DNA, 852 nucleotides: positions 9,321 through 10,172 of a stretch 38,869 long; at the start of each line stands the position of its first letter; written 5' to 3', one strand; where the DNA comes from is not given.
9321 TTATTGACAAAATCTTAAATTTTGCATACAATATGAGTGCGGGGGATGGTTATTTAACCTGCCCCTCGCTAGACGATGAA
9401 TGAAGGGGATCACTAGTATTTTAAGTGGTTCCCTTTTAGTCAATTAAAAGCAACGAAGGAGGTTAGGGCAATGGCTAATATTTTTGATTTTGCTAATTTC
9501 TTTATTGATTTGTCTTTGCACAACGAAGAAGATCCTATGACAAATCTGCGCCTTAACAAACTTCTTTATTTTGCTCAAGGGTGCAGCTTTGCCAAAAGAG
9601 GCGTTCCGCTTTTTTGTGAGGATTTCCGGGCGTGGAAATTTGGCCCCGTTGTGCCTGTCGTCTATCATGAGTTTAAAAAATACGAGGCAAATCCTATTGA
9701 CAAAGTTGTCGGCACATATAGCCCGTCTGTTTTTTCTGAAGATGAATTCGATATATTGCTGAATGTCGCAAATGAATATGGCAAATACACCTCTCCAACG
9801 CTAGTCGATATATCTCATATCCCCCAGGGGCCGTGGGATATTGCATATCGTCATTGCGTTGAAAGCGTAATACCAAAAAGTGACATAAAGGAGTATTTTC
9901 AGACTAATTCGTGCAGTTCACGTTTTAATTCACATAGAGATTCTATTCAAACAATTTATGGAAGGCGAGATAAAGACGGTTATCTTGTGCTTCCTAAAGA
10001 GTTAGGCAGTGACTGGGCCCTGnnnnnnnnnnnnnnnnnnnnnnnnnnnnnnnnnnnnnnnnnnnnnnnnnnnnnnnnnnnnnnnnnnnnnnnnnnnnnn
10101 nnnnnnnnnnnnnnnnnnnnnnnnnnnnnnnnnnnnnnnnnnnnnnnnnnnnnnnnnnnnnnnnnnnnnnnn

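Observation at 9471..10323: Panacea-domain antitoxin (SocA/DUF4065) paired with a MazF-fold toxin next to attP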

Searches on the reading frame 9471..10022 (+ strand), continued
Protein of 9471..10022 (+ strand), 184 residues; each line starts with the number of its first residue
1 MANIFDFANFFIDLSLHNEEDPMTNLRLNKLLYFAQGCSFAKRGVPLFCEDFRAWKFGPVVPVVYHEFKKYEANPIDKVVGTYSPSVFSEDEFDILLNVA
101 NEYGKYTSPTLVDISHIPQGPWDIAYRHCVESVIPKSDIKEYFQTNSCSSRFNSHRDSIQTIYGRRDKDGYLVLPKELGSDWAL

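Call 61: find_encoding_contigs(protein=P0017, flank=5000, max_places=4)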
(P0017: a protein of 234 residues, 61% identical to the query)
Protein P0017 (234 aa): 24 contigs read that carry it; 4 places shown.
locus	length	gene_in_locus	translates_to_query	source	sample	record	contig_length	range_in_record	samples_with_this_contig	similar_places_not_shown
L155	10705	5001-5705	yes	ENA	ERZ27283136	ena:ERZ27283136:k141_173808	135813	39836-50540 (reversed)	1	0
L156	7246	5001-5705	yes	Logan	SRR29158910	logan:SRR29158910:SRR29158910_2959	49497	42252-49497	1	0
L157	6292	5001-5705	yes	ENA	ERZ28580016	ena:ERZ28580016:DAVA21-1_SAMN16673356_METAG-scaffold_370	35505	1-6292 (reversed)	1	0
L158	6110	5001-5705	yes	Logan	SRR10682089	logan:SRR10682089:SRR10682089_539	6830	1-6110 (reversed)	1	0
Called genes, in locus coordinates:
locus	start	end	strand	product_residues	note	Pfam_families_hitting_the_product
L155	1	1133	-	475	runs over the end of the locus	PF12389:Peptidase_M73 (weak)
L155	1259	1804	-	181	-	PF12389:Peptidase_M73 (weak)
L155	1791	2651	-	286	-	-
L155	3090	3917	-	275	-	PF02899:Phage_int_SAM_1, PF00589:Phage_integrase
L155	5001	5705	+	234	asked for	PF13274:SocA_Panacea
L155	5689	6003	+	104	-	PF02452:PemK_toxin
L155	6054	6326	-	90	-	PF04531:Phage_holin_1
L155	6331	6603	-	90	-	-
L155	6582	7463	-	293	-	PF08291:Peptidase_M15_3 (weak)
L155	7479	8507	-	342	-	-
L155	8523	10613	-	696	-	-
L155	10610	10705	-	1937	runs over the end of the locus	PF18760:ART-PolyVal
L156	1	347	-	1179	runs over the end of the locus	PF13620:CarboxypepD_reg (faint), PF17802:SpaA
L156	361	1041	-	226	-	-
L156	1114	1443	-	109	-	PF04026:SpoVG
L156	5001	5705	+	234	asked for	PF13274:SocA_Panacea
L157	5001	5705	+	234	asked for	PF13274:SocA_Panacea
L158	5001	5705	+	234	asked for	PF13274:SocA_Panacea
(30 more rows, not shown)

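Call 64: fold_search(model_id=the predicted structure, library=pdb)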
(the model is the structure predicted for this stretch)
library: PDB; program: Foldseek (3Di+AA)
matches with E <= 10: 36; with E <= 0.001: 0
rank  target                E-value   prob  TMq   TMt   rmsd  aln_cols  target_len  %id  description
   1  7yk3_B                9.1e-02  0.38  0.26  0.26  13.1       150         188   13  Crystal structure of DarTG toxin-antitoxin complex from Mycobacterium tuberculosis (released 2023-05-31)
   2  3e0z_B                1.1e+00  0.05  0.16  0.23  11.6       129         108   19  Crystal structure of a putative imidazole glycerol phosphate synthase homolog (eubrec_1070) from eubacterium rectale a (released 2008-08-12)
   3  3e0z_C                2.2e+00  0.04  0.16  0.23  12.3       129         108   17  Crystal structure of a putative imidazole glycerol phosphate synthase homolog (eubrec_1070) from eubacterium rectale a (released 2008-08-12)
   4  1q05_B                3.7e+00  0.02  0.14  0.17  13.7       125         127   15  Crystal structure of the Cu(I) form of E. coli CueR, a copper efflux regulator (released 2003-09-16)
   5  2vz7_B                3.7e+00  0.01  0.13  0.07  17.8       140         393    9  Crystal structure of the YC-17-bound PikC D50N mutant (released 2008-08-12)
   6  1s05                  4.1e+00  0.02  0.16  0.20  14.1       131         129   13  NMR-validated structural model for oxidized R.palustris cytochrome c556 (released 2004-01-20)
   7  1jr3_B                4.1e+00  0.01  0.12  0.08  14.7       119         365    8  Crystal Structure of the Processivity Clamp Loader Gamma Complex of E. coli DNA Polymerase III (released 2001-09-26)
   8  8yo3_A                4.1e+00  0.01  0.11  0.06  16.0       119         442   16  structure of phage T4 topoisomerase II central domain (released 2024-09-25)
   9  8gxe_B                4.9e+00  0.02  0.15  0.11  14.3       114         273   13  PTPN21 FERM PTP complex (released 2023-09-27)
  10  3e0z_A                4.9e+00  0.02  0.16  0.20  11.6       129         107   19  Crystal structure of a putative imidazole glycerol phosphate synthase homolog (eubrec_1070) from eubacterium rectale a (released 2008-08-12)
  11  9ny5_C                5.9e+00  0.01  0.19  0.20  16.0       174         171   10  LmuABC_apo (released 2025-12-17)
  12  2ya9_A                5.9e+00  0.01  0.15  0.11  13.4       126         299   13  Crystal structure of the autoinhibited form of mouse DAPK2 (released 2011-04-13)
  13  6rxt_CM               6.2e+00  0.01  0.12  0.06  18.0        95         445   12  Cryo-EM structure of the 90S pre-ribosome (Kre33-Noc4) from Chaetomium thermophilum, state A (released 2019-08-14)
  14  6ly5_B                6.2e+00  0.01  0.17  0.21  11.6       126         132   17  Organization and energy transfer in a huge diatom PSI-FCPI supercomplex (released 2020-10-21)
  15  1s3q_G                6.2e+00  0.01  0.13  0.15  15.0       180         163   10  Crystal structures of a novel open pore ferritin from the hyperthermophilic Archaeon Archaeoglobus fulgidus (released 2005-04-12)
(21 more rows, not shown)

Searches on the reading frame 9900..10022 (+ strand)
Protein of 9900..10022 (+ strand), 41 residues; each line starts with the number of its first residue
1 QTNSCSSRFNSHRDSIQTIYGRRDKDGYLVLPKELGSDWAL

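Call 80: find_homologous_proteins(query=A7, max_evalue=10)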
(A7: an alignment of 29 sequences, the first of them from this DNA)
Query A7 (29 sequences) (41 aa, profile of the alignment): 2 proteins with E <= 10 among 43 candidates.
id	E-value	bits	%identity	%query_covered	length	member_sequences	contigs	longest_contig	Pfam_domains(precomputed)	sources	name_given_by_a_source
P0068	1.3e+0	26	-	-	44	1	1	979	-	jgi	-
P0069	4.0e+0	25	-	-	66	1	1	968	-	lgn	-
